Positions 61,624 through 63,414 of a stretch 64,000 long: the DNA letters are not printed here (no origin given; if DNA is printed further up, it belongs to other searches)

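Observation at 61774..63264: Histidine kinase with a C-terminal BLUF blue-light flavin domain (PAS-HisKA-HATPase-BLUF)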

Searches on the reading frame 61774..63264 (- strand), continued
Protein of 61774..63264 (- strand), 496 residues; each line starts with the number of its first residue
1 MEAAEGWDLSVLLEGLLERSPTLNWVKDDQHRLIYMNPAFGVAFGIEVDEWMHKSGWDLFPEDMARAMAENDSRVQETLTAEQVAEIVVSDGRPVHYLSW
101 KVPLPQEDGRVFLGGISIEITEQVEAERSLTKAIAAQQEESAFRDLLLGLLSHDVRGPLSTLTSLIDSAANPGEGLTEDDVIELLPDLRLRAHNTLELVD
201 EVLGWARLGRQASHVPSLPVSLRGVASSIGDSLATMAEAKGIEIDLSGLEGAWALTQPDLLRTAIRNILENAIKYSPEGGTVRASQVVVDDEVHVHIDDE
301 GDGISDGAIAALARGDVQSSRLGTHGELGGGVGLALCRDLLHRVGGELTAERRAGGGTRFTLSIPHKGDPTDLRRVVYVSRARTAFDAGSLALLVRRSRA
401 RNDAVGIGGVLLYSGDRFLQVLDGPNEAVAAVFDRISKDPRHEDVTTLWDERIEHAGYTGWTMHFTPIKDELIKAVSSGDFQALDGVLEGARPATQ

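Call 21: find_encoding_contigs(protein=P0002, flank=10000, max_places=6)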
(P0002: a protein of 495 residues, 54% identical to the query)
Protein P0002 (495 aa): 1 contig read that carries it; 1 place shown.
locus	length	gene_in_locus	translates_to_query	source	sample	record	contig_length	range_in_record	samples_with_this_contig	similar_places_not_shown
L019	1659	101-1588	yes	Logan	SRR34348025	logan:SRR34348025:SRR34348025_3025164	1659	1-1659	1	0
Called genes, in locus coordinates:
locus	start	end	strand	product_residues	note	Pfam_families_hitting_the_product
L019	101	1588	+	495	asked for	PF00989:PAS, PF13188:PAS_8 (weak), PF08448:PAS_4, PF13426:PAS_9 (weak), PF02518:HATPase_c, PF04940:BLUF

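Call 33: search_protein_representatives(protein=window:61777-63264:-)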
Query: 496 residues. Proteins with E-value up to 0.001 (for the whole library): 693208; up to 1e-10: 136947; up to 1e-30: 449. The best 150 are listed.
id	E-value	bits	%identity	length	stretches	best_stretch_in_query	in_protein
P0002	1.2e-168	578.6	54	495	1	5-492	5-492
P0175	5.0e-89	316.0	46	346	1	10-345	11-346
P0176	1.4e-79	284.8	34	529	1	13-466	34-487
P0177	1.2e-64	235.6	78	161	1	1-140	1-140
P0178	1.0e-55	206.1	28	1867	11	28-362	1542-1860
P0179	1.8e-52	195.4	29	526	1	13-450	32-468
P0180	5.3e-51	190.6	30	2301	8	14-141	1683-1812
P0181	8.1e-51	190.0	26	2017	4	122-395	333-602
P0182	1.2e-49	186.0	34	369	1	15-340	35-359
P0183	2.1e-49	185.3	53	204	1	12-179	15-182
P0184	5.1e-48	180.7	28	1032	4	12-366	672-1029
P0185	6.2e-47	177.2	31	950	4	17-131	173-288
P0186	9.6e-47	176.5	28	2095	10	136-370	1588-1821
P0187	1.5e-46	175.9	28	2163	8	12-130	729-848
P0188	4.5e-46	174.3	27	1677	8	15-132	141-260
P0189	3.4e-45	171.4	32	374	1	15-366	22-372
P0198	7.8e-42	160.3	26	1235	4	20-426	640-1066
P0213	1.3e-39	153.0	29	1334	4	10-394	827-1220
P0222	5.6e-39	150.9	29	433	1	109-482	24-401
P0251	1.4e-36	143.1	29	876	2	13-423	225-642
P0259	2.4e-36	142.2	29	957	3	16-408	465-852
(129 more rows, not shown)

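Call 34: search_protein_families(library=pfam, proteins=[P0176, P0179, P0222, P0175, P0182, P0251, P0198, P0259, P0213, P0189], max_evalue=0.001)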
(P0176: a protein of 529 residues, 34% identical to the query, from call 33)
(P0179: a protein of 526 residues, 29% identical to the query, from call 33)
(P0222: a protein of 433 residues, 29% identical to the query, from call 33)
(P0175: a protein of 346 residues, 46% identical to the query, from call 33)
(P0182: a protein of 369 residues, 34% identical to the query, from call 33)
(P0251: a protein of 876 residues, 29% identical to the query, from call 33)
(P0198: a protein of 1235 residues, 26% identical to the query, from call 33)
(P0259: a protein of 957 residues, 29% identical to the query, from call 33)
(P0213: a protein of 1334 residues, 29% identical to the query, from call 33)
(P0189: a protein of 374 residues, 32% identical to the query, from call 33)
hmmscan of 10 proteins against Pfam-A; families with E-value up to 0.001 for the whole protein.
P0176 (529 aa): 7 families
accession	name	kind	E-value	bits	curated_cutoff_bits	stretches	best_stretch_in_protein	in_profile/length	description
PF04940.18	BLUF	-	1.5e-24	86.4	25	1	393-483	1-91/92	Sensors of blue-light using FAD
PF02518.31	HATPase_c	-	1.1e-23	84.2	26.4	1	276-386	1-109/111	Histidine kinase-, DNA gyrase B-, and HSP90-like ATPase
PF08448.16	PAS_4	-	8.2e-16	58.7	23.1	1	39-144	2-109/110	PAS fold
PF13188.13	PAS_8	-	6.9e-09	35.7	21.8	1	32-89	1-55/65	PAS domain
PF00512.31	HisKA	-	7.6e-08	32.7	26.9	1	164-230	2-65/66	His Kinase A (phospho-acceptor) domain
PF00989.32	PAS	-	8.2e-08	32.7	22.6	1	33-87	2-56/113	PAS fold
PF13426.13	PAS_9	-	9.1e-07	29.5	27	1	45-141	4-102/103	PAS domain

P0179 (526 aa): 7 families
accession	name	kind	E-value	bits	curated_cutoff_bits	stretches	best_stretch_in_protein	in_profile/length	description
PF02518.31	HATPase_c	-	3.2e-20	73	26.4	1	274-384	1-109/111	Histidine kinase-, DNA gyrase B-, and HSP90-like ATPase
PF04940.18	BLUF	-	2e-16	60.3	25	1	391-482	1-92/92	Sensors of blue-light using FAD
PF08448.16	PAS_4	-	1e-10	42.2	23.1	1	36-139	1-106/110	PAS fold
PF00989.32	PAS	-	2.1e-08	34.6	22.6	1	32-101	3-75/113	PAS fold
PF00512.31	HisKA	-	1.7e-07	31.6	26.9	1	162-227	2-64/66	His Kinase A (phospho-acceptor) domain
PF13188.13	PAS_8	-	1.4e-05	25.2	21.8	1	32-66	3-37/65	PAS domain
PF13589.12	HATPase_c_3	-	0.00078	19.9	25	0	280-329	4-52/137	Histidine kinase-, DNA gyrase B-, and HSP90-like ATPase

P0222 (433 aa): 4 families
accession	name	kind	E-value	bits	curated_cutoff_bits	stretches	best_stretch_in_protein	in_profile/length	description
PF04940.18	BLUF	-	4.3e-28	97.7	25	1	290-380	1-91/92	Sensors of blue-light using FAD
PF02518.31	HATPase_c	-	9.9e-18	65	26.4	1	174-285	2-110/111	Histidine kinase-, DNA gyrase B-, and HSP90-like ATPase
PF00512.31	HisKA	-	5e-07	30.1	26.9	1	59-123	2-62/66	His Kinase A (phospho-acceptor) domain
PF13589.12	HATPase_c_3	-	7e-06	26.6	25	1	197-286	20-107/137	Histidine kinase-, DNA gyrase B-, and HSP90-like ATPase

P0175 (346 aa): 5 families
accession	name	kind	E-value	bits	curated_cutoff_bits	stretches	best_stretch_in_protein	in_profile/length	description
PF08448.16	PAS_4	-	6.6e-17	62.2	23.1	1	19-125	2-109/110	PAS fold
PF02518.31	HATPase_c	-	4.9e-13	49.9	26.4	1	262-343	6-85/111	Histidine kinase-, DNA gyrase B-, and HSP90-like ATPase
PF13426.13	PAS_9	-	1.1e-08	35.7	27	1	26-122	5-102/103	PAS domain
PF00989.32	PAS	-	5e-07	30.2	22.6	1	14-67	3-56/113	PAS fold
PF13581.12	HATPase_c_2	-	0.00029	21.3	27.4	1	265-343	39-110/127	Histidine kinase-like ATPase domain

P0182 (369 aa): 6 families
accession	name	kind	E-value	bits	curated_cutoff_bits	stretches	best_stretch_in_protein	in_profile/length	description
PF08448.16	PAS_4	-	1.7e-15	57.7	23.1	1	37-144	1-109/110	PAS fold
PF02518.31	HATPase_c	-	3.4e-15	56.9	26.4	1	277-362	2-86/111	Histidine kinase-, DNA gyrase B-, and HSP90-like ATPase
PF00989.32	PAS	-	1.6e-09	38.2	22.6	1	32-87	2-57/113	PAS fold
PF13426.13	PAS_9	-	6.1e-09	36.5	27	1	45-141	5-102/103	PAS domain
PF13188.13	PAS_8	-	1e-05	25.7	21.8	1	33-88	3-55/65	PAS domain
PF00512.31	HisKA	-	0.00013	22.4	26.9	1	164-222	2-57/66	His Kinase A (phospho-acceptor) domain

P0251 (876 aa): 7 families
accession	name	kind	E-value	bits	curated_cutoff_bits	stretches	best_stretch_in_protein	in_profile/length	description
PF08448.16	PAS_4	-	2.5e-37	127.9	23.1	2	229-338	1-110/110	PAS fold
PF00072.30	Response_reg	-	8.4e-35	119.7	30.2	2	758-870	1-110/111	Response regulator receiver domain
PF02518.31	HATPase_c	-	1.9e-28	99.6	26.4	1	468-582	1-109/111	Histidine kinase-, DNA gyrase B-, and HSP90-like ATPase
PF00512.31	HisKA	-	2.9e-23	82.1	26.9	1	357-421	2-66/66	His Kinase A (phospho-acceptor) domain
PF00989.32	PAS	-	2.6e-15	56.8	22.6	1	223-323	1-86/113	PAS fold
PF13426.13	PAS_9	-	6.1e-13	49.4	27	1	236-335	4-103/103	PAS domain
PF13188.13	PAS_8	-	3e-10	40.1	21.8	1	224-283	2-57/65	PAS domain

P0198 (1235 aa): 8 families
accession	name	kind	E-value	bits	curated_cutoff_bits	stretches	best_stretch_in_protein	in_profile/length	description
PF08448.16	PAS_4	-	3.8e-50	169.2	23.1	3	496-604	1-109/110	PAS fold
PF02518.31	HATPase_c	-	1.9e-27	96.4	26.4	1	895-1004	2-107/111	Histidine kinase-, DNA gyrase B-, and HSP90-like ATPase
PF00072.30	Response_reg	-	1.6e-25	89.9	30.2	1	1034-1145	1-110/111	Response regulator receiver domain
PF00512.31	HisKA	-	4.7e-23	81.5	26.9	1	782-848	1-66/66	His Kinase A (phospho-acceptor) domain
PF00989.32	PAS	-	2e-22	79.8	22.6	2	630-740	2-112/113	PAS fold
PF13426.13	PAS_9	-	2.1e-16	60.5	27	1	643-743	3-103/103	PAS domain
PF13188.13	PAS_8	-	3.5e-08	33.5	21.8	0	630-685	2-55/65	PAS domain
PF08447.18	PAS_3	-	2.5e-05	24.9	25.6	0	654-732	2-82/89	PAS fold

P0259 (957 aa): 11 families
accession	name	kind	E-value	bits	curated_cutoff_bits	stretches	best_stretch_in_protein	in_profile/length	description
PF08448.16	PAS_4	-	8.4e-44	148.7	23.1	3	342-450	3-110/110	PAS fold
PF00989.32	PAS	-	3e-32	111.4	22.6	3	461-571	2-113/113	PAS fold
PF13426.13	PAS_9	-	6.6e-32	110.3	27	3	472-572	3-102/103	PAS domain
PF02518.31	HATPase_c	-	5.2e-27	94.9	26.4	1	700-811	2-110/111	Histidine kinase-, DNA gyrase B-, and HSP90-like ATPase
PF13188.13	PAS_8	-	1.3e-23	82.4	21.8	2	36-73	1-40/65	PAS domain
PF00072.30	Response_reg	-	4.4e-21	75.6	30.2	1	836-947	1-110/111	Response regulator receiver domain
PF08447.18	PAS_3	-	2.1e-19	70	25.6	1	483-567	2-88/89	PAS fold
PF00512.31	HisKA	-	4.4e-16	59.1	26.9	1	588-652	2-65/66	His Kinase A (phospho-acceptor) domain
PF13185.12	GAF_2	-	2.7e-15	57.2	28.6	1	178-314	2-136/136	GAF domain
PF01590.32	GAF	-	1.4e-10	42.2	22.4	1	179-313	1-133/133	GAF domain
PF12860.13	PAS_7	-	1.5e-06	28.8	27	1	43-162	2-115/115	PAS fold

P0213 (1334 aa): 8 families
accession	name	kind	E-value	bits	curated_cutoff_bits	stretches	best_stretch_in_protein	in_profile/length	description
PF08448.16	PAS_4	-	1.5e-67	225.2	23.1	5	193-307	1-109/110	PAS fold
PF13426.13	PAS_9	-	2e-35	121.6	27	3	198-304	2-102/103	PAS domain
PF00989.32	PAS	-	6.1e-32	110.4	22.6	1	191-303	5-113/113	PAS fold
PF13188.13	PAS_8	-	2.4e-26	91.2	21.8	1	829-883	2-54/65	PAS domain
PF02518.31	HATPase_c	-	2.8e-26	92.6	26.4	1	1077-1188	2-107/111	Histidine kinase-, DNA gyrase B-, and HSP90-like ATPase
PF00072.30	Response_reg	-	7.8e-20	71.6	30.2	1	1219-1326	1-108/111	Response regulator receiver domain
PF00512.31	HisKA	-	1.3e-19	70.4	26.9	1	964-1029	1-65/66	His Kinase A (phospho-acceptor) domain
PF08447.18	PAS_3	-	5.8e-18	65.4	25.6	0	211-296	3-85/89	PAS fold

P0189 (374 aa): 5 families
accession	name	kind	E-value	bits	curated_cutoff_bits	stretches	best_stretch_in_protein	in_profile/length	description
PF02518.31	HATPase_c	-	8.1e-22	78.2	26.4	1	263-372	2-109/111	Histidine kinase-, DNA gyrase B-, and HSP90-like ATPase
PF08448.16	PAS_4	-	5.6e-20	72.1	23.1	1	27-132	4-109/110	PAS fold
PF00989.32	PAS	-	7.7e-11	42.4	22.6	1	23-128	6-113/113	PAS fold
PF13426.13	PAS_9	-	5e-10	40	27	1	27-129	1-102/103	PAS domain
PF00512.31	HisKA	-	8.4e-06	26.2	26.9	1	152-209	2-58/66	His Kinase A (phospho-acceptor) domain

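Call 36: list_cluster_members(proteins=[P0176, P0179, P0222, P0002, P0003, window:61777-63264:-])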
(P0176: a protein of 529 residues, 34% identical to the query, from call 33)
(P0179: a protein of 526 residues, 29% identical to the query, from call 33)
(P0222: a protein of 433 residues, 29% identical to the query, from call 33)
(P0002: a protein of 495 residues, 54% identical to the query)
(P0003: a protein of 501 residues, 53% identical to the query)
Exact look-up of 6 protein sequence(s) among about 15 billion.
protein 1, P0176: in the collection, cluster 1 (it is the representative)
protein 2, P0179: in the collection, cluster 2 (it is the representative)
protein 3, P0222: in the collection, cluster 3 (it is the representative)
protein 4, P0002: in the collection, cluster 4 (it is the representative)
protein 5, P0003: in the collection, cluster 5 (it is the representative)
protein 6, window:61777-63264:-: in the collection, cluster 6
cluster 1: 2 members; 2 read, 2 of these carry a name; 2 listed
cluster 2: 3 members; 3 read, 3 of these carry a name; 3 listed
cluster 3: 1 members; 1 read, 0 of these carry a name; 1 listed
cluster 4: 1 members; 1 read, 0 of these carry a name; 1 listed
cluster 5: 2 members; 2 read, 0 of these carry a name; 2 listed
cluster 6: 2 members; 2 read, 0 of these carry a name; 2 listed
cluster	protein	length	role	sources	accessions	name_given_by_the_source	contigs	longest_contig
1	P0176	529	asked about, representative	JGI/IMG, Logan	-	PAS domain S-box-containing protein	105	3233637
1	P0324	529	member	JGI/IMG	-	PAS domain S-box-containing protein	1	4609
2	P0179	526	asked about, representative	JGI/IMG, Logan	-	signal transduction histidine kinase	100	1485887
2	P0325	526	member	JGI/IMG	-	signal transduction histidine kinase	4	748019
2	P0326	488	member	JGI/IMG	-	signal transduction histidine kinase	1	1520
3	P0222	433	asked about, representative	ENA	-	-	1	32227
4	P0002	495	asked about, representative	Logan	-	-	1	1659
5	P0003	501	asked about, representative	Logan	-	-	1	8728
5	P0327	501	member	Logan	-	-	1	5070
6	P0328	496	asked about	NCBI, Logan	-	-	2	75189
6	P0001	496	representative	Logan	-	-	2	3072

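Call 37: find_encoding_contigs(protein=P0176, flank=8000, max_places=4)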
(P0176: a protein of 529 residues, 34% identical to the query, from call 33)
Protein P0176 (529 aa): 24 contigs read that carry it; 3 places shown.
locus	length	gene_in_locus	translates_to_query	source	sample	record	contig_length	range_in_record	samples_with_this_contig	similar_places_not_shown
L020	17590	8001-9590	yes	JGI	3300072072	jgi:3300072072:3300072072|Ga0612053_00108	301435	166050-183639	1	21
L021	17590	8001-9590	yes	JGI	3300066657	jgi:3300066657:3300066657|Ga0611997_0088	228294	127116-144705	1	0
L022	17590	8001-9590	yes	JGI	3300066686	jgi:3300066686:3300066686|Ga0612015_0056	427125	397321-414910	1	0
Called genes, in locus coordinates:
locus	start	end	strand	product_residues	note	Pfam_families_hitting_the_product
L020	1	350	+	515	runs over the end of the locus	PF04244:DPRP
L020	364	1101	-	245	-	PF02678:Pirin, PF05726:Pirin_C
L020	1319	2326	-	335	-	PF01408:GFO_IDH_MocA, PF22725:GFO_IDH_MocA_C3, PF02894:GFO_IDH_MocA_C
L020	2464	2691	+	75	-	-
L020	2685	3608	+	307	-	-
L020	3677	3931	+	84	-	PF04023:FeoA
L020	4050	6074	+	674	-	PF01926:MMR_HSR1, PF02421:FeoB_N, PF07670:Gate, PF07664:FeoB_C, PF07670:Gate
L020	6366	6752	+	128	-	PF01325:Fe_dep_repress, PF12802:MarR_2 (weak), PF25213:HVO_A0261_N (weak), PF02742:Fe_dep_repr_C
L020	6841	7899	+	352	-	PF00365:PFK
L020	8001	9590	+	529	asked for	PF00989:PAS, PF13188:PAS_8, PF08448:PAS_4, PF13426:PAS_9 (weak), PF00512:HisKA, PF02518:HATPase_c, PF04940:BLUF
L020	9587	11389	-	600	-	PF03600:CitMHS, PF02080:TrkA_C, PF00939:Na_sulph_symp, PF03600:CitMHS (weak)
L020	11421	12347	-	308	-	PF00126:HTH_1, PF03466:LysR_substrate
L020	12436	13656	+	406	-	PF01408:GFO_IDH_MocA, PF02894:GFO_IDH_MocA_C, PF22725:GFO_IDH_MocA_C3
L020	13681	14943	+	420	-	PF01547:SBP_bac_1, PF13416:SBP_bac_8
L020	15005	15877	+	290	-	PF00528:BPD_transp_1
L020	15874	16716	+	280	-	PF00528:BPD_transp_1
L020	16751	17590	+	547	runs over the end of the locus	PF12228:DUF3604 (weak)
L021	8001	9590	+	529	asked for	PF00989:PAS, PF13188:PAS_8, PF08448:PAS_4, PF13426:PAS_9 (weak), PF00512:HisKA, PF02518:HATPase_c, PF04940:BLUF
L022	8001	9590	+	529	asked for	PF00989:PAS, PF13188:PAS_8, PF08448:PAS_4, PF13426:PAS_9 (weak), PF00512:HisKA, PF02518:HATPase_c, PF04940:BLUF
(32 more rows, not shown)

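Call 38: find_encoding_contigs(protein=P0179, flank=8000, max_places=4)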
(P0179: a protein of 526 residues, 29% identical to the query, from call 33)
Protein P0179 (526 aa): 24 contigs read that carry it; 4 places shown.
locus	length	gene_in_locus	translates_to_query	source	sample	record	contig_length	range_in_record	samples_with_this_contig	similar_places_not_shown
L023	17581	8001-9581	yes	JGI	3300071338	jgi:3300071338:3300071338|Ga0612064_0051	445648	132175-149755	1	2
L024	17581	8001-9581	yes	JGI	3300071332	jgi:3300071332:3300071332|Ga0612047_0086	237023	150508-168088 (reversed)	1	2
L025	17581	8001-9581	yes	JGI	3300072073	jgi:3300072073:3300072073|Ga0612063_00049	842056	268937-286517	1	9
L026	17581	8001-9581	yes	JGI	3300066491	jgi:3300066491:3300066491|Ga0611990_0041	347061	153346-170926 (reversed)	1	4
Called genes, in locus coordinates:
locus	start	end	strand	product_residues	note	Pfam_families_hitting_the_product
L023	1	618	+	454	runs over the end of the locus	PF00232:Glyco_hydro_1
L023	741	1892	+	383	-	PF00480:ROK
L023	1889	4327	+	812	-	PF06165:GH94_b-supersand, PF17167:Glyco_hydro_94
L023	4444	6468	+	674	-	PF02836:Glyco_hydro_2_C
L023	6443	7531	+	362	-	-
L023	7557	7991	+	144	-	-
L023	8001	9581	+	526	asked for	PF00989:PAS, PF13188:PAS_8 (faint), PF08448:PAS_4, PF00512:HisKA (weak), PF02518:HATPase_c, PF04940:BLUF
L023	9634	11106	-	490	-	-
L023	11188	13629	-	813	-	PF22666:Glyco_hydro_2_N2, PF17753:Ig_mannosidase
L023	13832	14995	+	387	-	PF00480:ROK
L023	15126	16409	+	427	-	PF01547:SBP_bac_1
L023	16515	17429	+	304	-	PF00528:BPD_transp_1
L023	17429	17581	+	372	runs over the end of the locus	PF00528:BPD_transp_1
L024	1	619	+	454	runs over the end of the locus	PF00232:Glyco_hydro_1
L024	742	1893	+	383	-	PF00480:ROK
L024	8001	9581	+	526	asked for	PF00989:PAS, PF13188:PAS_8 (faint), PF08448:PAS_4, PF00512:HisKA (weak), PF02518:HATPase_c, PF04940:BLUF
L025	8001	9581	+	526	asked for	PF00989:PAS, PF13188:PAS_8 (faint), PF08448:PAS_4, PF00512:HisKA (weak), PF02518:HATPase_c, PF04940:BLUF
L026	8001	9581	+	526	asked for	PF00989:PAS, PF13188:PAS_8 (faint), PF08448:PAS_4, PF00512:HisKA (weak), PF02518:HATPase_c, PF04940:BLUF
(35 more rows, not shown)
